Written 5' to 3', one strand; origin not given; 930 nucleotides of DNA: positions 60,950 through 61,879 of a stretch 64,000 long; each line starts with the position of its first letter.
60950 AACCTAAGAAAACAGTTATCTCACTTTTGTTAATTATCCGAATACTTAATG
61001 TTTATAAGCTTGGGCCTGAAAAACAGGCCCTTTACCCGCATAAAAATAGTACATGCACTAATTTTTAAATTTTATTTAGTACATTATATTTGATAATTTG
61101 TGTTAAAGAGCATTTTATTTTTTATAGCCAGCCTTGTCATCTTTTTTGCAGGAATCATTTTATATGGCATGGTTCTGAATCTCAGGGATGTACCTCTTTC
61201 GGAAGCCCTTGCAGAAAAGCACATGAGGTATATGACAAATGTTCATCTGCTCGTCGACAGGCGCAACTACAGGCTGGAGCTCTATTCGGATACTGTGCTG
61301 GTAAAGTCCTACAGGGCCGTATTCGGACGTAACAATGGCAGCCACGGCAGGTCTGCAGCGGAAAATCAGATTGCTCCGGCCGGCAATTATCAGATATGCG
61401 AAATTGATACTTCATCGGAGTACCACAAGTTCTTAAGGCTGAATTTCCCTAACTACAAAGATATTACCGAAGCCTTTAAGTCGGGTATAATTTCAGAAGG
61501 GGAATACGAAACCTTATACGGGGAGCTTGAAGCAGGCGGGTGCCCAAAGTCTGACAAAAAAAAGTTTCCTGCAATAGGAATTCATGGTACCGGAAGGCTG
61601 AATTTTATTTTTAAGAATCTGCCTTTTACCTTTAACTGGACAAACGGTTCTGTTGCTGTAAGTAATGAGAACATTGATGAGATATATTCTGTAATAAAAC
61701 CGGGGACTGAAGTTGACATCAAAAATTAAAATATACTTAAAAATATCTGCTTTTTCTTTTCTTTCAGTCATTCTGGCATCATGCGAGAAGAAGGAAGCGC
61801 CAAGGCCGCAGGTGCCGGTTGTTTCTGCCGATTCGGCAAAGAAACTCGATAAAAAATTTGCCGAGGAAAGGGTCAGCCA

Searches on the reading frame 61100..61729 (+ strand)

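Call 43: search_protein_families(library=pfam, proteins=[window:61100-61729:+], max_evalue=0.001)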
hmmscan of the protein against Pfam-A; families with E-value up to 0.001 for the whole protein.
window:61100-61729:+ (209 aa): 1 family
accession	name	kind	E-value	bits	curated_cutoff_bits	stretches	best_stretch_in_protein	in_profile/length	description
PF03734.19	YkuD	-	3.8e-12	47.4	23.4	1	49-207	3-146/146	L,D-transpeptidase catalytic domain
